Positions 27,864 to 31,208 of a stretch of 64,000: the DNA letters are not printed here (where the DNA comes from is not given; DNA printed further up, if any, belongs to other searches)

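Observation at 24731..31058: Five-gene, all-secreted chaperone/usher-like fibre operon with an atypical 1014-aa outer-membrane component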

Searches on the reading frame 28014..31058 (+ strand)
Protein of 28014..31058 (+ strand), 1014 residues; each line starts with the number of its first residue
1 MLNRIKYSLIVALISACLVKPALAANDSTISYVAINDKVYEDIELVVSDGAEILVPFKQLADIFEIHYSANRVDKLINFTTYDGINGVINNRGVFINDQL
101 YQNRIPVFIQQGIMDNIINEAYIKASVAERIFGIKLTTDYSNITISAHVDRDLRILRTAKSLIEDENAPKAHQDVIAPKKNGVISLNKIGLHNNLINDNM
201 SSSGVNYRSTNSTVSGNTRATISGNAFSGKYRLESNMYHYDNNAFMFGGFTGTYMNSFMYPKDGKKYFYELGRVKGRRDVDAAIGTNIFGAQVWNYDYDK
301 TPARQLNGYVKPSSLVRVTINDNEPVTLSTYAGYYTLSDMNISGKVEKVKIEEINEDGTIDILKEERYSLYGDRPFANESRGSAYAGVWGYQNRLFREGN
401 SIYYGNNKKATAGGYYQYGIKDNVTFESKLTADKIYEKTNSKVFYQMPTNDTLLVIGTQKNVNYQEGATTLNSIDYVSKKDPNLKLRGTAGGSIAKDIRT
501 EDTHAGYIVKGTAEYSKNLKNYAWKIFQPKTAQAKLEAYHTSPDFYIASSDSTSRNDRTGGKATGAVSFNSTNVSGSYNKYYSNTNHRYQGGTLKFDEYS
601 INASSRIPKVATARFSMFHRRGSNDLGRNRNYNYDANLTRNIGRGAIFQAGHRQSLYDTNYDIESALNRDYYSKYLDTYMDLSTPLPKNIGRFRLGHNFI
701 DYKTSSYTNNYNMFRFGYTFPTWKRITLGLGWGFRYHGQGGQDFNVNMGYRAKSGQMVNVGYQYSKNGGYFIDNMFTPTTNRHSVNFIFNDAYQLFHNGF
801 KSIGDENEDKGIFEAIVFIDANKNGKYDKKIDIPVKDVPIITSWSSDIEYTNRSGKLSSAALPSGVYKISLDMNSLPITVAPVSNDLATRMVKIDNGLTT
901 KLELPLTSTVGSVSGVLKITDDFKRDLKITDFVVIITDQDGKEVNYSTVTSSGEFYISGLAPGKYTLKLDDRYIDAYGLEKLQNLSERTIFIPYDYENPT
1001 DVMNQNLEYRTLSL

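Call 3: search_protein_families(library=pfam, proteins=[window:28014-31058:+], max_evalue=1)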
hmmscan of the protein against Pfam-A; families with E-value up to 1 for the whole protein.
window:28014-31058:+ (1014 aa): 8 families
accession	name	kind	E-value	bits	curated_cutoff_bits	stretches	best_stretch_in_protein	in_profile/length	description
PF13620.12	CarboxypepD_reg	-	1.5e-05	25.7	32.3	1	929-968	14-53/82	Carboxypeptidase regulatory-like domain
PF17210.9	SdrD_B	-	3.3e-05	24.5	29.7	2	929-969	24-64/112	SdrD B-like domain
PF17802.7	SpaA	-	0.0011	19.5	23.1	1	930-968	17-57/91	Prealbumin-like fold domain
PF14686.12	fn3_3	-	0.0054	16.9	24.4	1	938-968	20-50/75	Polysaccharide lyase family 4, domain II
PF17149.10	CHASE5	-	0.055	13.9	27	1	267-329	2-63/108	Periplasmic sensor domain found in signal transduction proteins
PF11589.14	DUF3244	-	0.071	13.5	25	0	931-971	41-85/96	Domain of unknown function (DUF3244)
PF23194.1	NOMO_5th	-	0.079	13.8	27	1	912-969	1-56/89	NOMO fifth transthyretin-like domain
PF24421.1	Ig_J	-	0.1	13.1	29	1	925-969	36-82/104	Tip attachment protein J, Ig-like domain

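Call 4: search_protein_families(library=ncbifam, proteins=[window:28014-31058:+], max_evalue=1)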
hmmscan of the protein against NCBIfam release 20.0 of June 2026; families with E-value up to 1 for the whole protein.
window:28014-31058:+ (1014 aa): 1 family
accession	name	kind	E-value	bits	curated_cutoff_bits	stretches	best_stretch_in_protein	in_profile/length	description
TIGR04183.1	Por_Secre_tail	domain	0.0049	16.8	23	1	931-970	22-59/72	T9SS type A sorting domain-containing protein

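Call 13: find_homologous_proteins(query=window:28014-31058:+, max_evalue=0.001)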
Query window:28014-31058:+ (1014 aa): 343 proteins with E <= 0.001 among 8000 candidates; the best 120 are listed.
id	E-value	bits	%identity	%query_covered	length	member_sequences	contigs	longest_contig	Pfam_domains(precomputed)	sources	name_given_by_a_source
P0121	0.0e+0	2276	99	100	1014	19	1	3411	PF13620.13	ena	-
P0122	0.0e+0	1823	77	100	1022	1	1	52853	-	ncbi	-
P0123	0.0e+0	1801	76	100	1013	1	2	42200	PF13620.13,PF17210.10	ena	-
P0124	0.0e+0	1792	76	100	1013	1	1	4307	PF13620.13,PF17210.10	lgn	-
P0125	0.0e+0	1791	74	100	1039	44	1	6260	PF17210.10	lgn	-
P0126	0.0e+0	1788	75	100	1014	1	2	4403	PF13620.13,PF17210.10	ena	-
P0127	0.0e+0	1788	76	100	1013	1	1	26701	PF17210.10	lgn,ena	-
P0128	0.0e+0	1786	74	100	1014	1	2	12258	-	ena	-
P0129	0.0e+0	1784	75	100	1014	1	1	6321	-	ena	-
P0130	0.0e+0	1773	75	100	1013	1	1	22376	PF17210.10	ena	-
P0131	0.0e+0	1759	74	100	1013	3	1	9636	PF17210.10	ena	-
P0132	0.0e+0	1756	74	100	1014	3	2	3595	PF13620.13,PF17210.10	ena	-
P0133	0.0e+0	1756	74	100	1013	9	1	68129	PF17210.10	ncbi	-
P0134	0.0e+0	1752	73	100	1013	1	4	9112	PF17210.10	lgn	-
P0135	0.0e+0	1752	74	100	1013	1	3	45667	PF13620.13,PF17210.10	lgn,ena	-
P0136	0.0e+0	1749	75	100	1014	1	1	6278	PF13620.13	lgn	-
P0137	0.0e+0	1747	73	100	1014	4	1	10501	PF17210.10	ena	-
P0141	0.0e+0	1727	72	100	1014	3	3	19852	-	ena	-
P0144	0.0e+0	1714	72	100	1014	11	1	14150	-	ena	-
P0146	0.0e+0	1711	72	100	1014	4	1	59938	-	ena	-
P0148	0.0e+0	1709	72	100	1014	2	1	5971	-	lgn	-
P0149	0.0e+0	1707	71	100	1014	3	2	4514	PF17210.10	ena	-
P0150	0.0e+0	1701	72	100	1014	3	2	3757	PF17210.10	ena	-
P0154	0.0e+0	1697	71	100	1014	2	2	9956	PF13620.13,PF17210.10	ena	-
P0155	0.0e+0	1696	70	100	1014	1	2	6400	PF17210.10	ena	-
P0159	0.0e+0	1691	70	100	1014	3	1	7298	PF17210.10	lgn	-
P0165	0.0e+0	1681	71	100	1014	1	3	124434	PF17210.10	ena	-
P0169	0.0e+0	1674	70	100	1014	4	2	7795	PF17210.10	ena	-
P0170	0.0e+0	1674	71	100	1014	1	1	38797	-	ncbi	-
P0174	0.0e+0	1668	71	100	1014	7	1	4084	PF17210.10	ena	-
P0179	0.0e+0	1666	70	100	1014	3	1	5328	PF17210.10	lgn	-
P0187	0.0e+0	1602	67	100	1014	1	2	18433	PF17210.10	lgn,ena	-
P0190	0.0e+0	1554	67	100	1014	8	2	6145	PF17210.10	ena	-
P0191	0.0e+0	1548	65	100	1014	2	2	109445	-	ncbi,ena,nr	ncbi:hypothetical protein IJ750_05805 [bacterium]|nr:hypothetical protein [bacterium] MBR1776568.1 h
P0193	0.0e+0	1524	65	100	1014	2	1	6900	-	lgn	-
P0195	0.0e+0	1519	66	100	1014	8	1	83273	PF13620.13,PF17210.10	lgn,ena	-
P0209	0.0e+0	1507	65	98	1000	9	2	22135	PF13620.13,PF17210.10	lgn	-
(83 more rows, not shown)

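Call 14: search_solved_structures(query=window:28014-31058:+, max_evalue=10, show_alignments=0)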
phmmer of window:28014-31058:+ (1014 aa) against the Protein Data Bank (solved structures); distinct sequences matched with E-value up to 10: 2.
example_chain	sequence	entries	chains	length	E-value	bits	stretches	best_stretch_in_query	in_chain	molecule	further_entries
3tr4_A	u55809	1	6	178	0.75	10.6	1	738-789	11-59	Inorganic pyrophosphatase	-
8rdd_B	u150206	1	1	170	2.2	9.1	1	812-866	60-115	Nonsense-mediated decay protein 4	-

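Call 32: predict_structure(alignment_id=A2)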
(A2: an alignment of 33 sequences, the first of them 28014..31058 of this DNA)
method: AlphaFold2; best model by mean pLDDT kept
length: 1014 residues; sequences in the alignment: 33
mean_pLDDT: 63.8   pTM: 0.44
mean pLDDT of the five models: 63.8, 62.5, 61.6, 57.4, 55.6
residues with pLDDT >= 90: 36; 70-90: 418; 50-70: 310; < 50: 250
segments of 3 or more residues with pLDDT < 50: 1-4, 13-25, 159-182, 197-214, 277-286, 390-404, 436-464, 550-555, 752-761, 768-815, 820-827, 859-862, 876-888, 896-901, 905-912, 993-1014
pLDDT, mean of each block of 10 residues (from residue 1): 49 44 47 68 68 80 81 76 85 80 68 57 83 78 70 61 35 31 60 51 36 56 75 67 53 77 78 55 49 76 78 79 77 74 75 79 78 65 66 45 53 68 61 54 28 32 57 75 80 67 74 87 81 91 63 58 90 91 71 83 84 88 81 87 78 84 66 82 77 82 72 80 73 71 63 45 47 24 43 28 28 46 47 56 64 50 57 48 45 49 45 60 65 77 71 59 70 71 60 38 25 22
secondary structure, 60 per line:
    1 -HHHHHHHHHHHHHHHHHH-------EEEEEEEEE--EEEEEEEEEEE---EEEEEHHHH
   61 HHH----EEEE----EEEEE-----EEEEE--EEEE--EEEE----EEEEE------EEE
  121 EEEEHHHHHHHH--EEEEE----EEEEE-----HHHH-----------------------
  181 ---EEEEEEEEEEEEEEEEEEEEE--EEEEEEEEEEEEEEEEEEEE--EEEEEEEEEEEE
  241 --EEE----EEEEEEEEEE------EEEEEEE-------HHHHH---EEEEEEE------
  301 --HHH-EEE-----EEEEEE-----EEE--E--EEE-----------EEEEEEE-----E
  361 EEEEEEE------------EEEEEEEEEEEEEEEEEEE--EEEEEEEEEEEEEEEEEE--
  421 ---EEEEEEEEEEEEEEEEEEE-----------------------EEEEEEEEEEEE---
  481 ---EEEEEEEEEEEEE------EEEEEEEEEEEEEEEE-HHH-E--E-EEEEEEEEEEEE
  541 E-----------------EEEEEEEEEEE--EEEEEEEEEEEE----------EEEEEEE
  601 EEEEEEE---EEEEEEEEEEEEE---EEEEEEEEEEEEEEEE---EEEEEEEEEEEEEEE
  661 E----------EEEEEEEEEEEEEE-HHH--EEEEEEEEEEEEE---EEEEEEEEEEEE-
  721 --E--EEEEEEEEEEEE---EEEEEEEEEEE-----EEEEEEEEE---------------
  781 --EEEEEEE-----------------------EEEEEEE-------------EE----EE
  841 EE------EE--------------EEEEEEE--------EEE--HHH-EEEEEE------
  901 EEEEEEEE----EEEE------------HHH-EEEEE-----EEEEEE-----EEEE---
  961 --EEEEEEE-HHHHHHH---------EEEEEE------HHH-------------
elements in order (helices of 4 or more, strands of 3 or more residues): H2-19 E27-35 E38-48 E52-56 H57-63 E68-71 E76-80 E86-90 E93-96 E99-102 E107-111 E118-124 H125-132 E135-139 E144-148 H154-157 E184-204 E207-226 E229-240 E243-245 E250-259 E266-272 H280-284 E288-294 E307-309 E315-320 E326-328 E334-336 E348-354 E360-367 E380-398 E401-418 E424-442 E466-477 E484-496 E503-518 E529-541 E559-569 E572-583 E594-607 E611-623 E627-642 E646-661 E672-685 E692-704 E708-719 E726-737 E741-751 E757-765 E783-789 E813-819 E839-842 E865-871 E880-882 E889-894 E901-908 E913-916 E933-937 E943-948 E954-957 E963-969 H971-977 E987-992
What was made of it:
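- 28014..31058 (+): g5: 1014-aa outer-membrane usher-like protein (signal peptide 1-24). AF2 pLDDT 63.8 (call 32).
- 28092..28457 (+): g5 N-terminal periplasmic domain (aa about 27-148). DSSP and pLDDT 68-85 (call 32).
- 28563..30308 (+): g5 beta-barrel region (aa about 184-765, about 24 long strands). DSSP strand list (call 32). pLDDT is mostly 70-90 from aa 470 to 750.
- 30450..31013 (+): g5 two C-terminal beta-sandwich (prealbumin/CarboxypepD_reg-like) domains (aa about 813-1000). The model has low confidence here (call 32).
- On Chaperone-usher pathway (general): DSSP shows about 24 long strands (aa 184-765), a small beta domain inserted at about 275-370, an N-domain at 27-148 and two C-terminal sandwiches (call 32).
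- DSSP shows an N-domain, about 24 long strands with a small beta domain inserted after strands 5-6, and two C-terminal sandwich domains (call 32).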

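Call 36: fold_search(model_id=the predicted structure, library=pdb)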
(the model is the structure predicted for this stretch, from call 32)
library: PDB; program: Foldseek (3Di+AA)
matches with E <= 10: 598; with E <= 0.001: 18
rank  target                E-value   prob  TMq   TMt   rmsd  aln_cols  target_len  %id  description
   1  3rfz_E                4.4e-15  1.00  0.21  0.26  32.2      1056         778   10  Crystal structure of the FimD usher bound to its cognate FimC:FimH substrate (released 2011-06-01)
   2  9bog_D                6.3e-15  1.00  0.23  0.28  32.9      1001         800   11  Structural basis for adhesin secretion by the outer-membrane usher in type 1 pili (released 2024-10-09)
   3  3rfz_B                1.1e-14  1.00  0.21  0.27  31.7      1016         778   10  Crystal structure of the FimD usher bound to its cognate FimC:FimH substrate (released 2011-06-01)
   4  6e14_D                1.9e-14  1.00  0.22  0.27  34.1      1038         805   12  Handover mechanism of the growing pilus by the bacterial outer membrane usher FimD (released 2018-10-17)
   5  7lhg_C                2.1e-13  1.00  0.19  0.22  32.3      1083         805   13  Cryo-EM structure of E. coli P pilus tip assembly intermediate PapC-PapD-PapK-PapG in the first conformation (released 2021-08-11)
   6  9fy9_D                6.2e-13  1.00  0.22  0.30  30.6       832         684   12  Cryo-EM structure of the type 1 chaperone-usher pilus FimD-tip complex (FimDHGFC) - Conformer 1 (released 2025-06-04)
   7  7lhh_C                4.8e-12  1.00  0.23  0.27  33.5      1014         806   12  Cryo-EM structure of E. coli P pilus tip assembly intermediate PapC-PapD-PapK-PapG in the second conformation (released 2021-08-11)
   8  9fw9_D                2.3e-11  1.00  0.19  0.26  31.4       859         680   11  Cryo-EM structure of the type 1 pilus assembly platform as part of the FimA-bound chaperone-usher pilus complex (FimDH (released 2025-06-04)
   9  9fxs_D                3.8e-11  1.00  0.21  0.30  31.0       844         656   11  Cryo-EM structure of the type 1 pilus complex including pilus rod and FimI-bound assembly platform after incorporation (released 2025-06-04)
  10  9fx8_D                1.6e-10  1.00  0.22  0.31  30.8       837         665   11  Cryo-EM structure of the FimI-bound type 1 pilus assembly platform complex - Local refinement (released 2025-06-04)
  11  9fxb_D                1.9e-10  1.00  0.18  0.26  30.7       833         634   12  Cryo-EM structure of the type 1 pilus assembly platform as part of the FimI-bound chaperone-usher pilus complex (FimDH (released 2025-06-04)
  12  7lhi_C                2.0e-09  1.00  0.19  0.24  26.4       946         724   12  Cryo-EM structure of E. coli P pilus tip assembly intermediate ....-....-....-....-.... (released 2021-08-11)
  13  3ohn_A                2.8e-09  1.00  0.19  0.33  23.5       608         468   12  Crystal structure of the FimD translocation domain (released 2011-06-01)
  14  2vqi_B                5.4e-09  1.00  0.19  0.35  23.4       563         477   10  Structure of the P pilus usher (PapC) translocation pore (released 2008-05-27)
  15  3ohn_B                2.9e-08  1.00  0.18  0.32  23.4       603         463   11  Crystal structure of the FimD translocation domain (released 2011-06-01)
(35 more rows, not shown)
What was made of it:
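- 28014..31058 (+): The Foldseek top 17 hits are all FimD/PapC, E 4e-15 to 3e-8, and the next hit is 2e-4 (call 36).
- On Chaperone-usher pathway (general): The Foldseek top 17 are all FimD/PapC (call 36).
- On Type V pili (Bacteroidota FimA/Mfa): An usher-like gene is present (call 36).
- Closest known: Classical chaperone-usher pili: type 1. Same: FimD and PapC are the 17 best fold matches of g5 (call 36).
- The next hit is at 2e-4 (call 36). The TM-scores to ushers are low (0.2-0.35; calls 32, 36).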

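Call 40: search_solved_structures(query=A2, max_evalue=10, show_alignments=2)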
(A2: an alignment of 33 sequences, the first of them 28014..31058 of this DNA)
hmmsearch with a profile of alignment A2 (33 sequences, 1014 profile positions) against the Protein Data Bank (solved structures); distinct sequences matched with E-value up to 10: 1.
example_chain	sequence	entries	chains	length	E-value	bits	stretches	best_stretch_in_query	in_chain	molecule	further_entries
3tr4_A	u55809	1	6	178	0.94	10.2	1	737-789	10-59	Inorganic pyrophosphatase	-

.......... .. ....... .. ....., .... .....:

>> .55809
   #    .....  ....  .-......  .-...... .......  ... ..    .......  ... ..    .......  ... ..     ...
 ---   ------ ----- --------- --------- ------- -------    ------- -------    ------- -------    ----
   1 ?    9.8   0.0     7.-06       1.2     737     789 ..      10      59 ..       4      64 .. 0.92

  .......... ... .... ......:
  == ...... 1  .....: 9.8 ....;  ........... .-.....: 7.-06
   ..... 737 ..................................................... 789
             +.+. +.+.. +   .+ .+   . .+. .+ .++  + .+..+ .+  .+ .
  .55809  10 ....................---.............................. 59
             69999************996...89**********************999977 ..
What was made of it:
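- Closest known: Classical chaperone-usher pili: type 1. Different: Pfam, NCBIfam and HMM searches against PDB sequences do not connect g5 to ushers (calls 3, 4, 14, 40).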

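Call 62: find_related_loci(query=A7, collection=metagenome_contigs, flank=6000)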
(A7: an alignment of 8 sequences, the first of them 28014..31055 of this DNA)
Query A7 (1014 aa) in metagenome_contigs; peptide patterns used: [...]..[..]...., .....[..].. (x = any residue, [..] = any of these).
600 stretches matched a pattern (row limit reached: there are more); 14 encode a relative of the query (tblastn E <= 1e-3); 13 distinct loci.
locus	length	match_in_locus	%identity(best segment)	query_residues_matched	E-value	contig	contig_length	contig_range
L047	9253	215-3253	65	1-1014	0e+0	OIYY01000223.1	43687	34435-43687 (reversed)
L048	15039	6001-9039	63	1-1014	0e+0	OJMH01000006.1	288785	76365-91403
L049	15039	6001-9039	63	1-1014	0e+0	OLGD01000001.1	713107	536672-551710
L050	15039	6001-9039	63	1-1014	0e+0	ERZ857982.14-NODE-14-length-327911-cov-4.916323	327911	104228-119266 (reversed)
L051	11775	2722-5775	55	1-1014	0e+0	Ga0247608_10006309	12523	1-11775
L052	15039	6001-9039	63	1-1014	0e+0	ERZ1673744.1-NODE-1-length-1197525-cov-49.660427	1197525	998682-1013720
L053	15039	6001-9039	63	1-1014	0e+0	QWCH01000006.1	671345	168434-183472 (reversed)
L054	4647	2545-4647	56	1-693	0e+0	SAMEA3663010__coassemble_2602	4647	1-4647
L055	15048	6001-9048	57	1-1014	0e+0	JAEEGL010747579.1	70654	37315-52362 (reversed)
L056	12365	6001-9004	61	1-1014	0e+0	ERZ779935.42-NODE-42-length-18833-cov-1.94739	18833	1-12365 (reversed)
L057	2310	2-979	70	689-1014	8e-165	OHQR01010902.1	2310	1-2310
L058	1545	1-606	65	813-1014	4e-85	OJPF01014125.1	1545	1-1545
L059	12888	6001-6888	44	715-1010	3e-77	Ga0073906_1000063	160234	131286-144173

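Call 72: search_protein_families(library=pfam, proteins=[L051:2722-5772:+], max_evalue=10)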
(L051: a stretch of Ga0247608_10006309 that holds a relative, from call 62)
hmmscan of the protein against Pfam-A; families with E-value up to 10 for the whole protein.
L051:2722-5772:+ (1017 aa): 3 families
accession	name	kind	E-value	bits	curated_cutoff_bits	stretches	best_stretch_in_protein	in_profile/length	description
PF13620.12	CarboxypepD_reg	-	3.7e-09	37.2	32.3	2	937-973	17-53/82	Carboxypeptidase regulatory-like domain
PF17210.9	SdrD_B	-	1.1e-08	35.7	29.7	2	934-975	24-65/112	SdrD B-like domain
PF17802.7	SpaA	-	0.017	15.7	23.1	2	938-999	20-79/91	Prealbumin-like fold domain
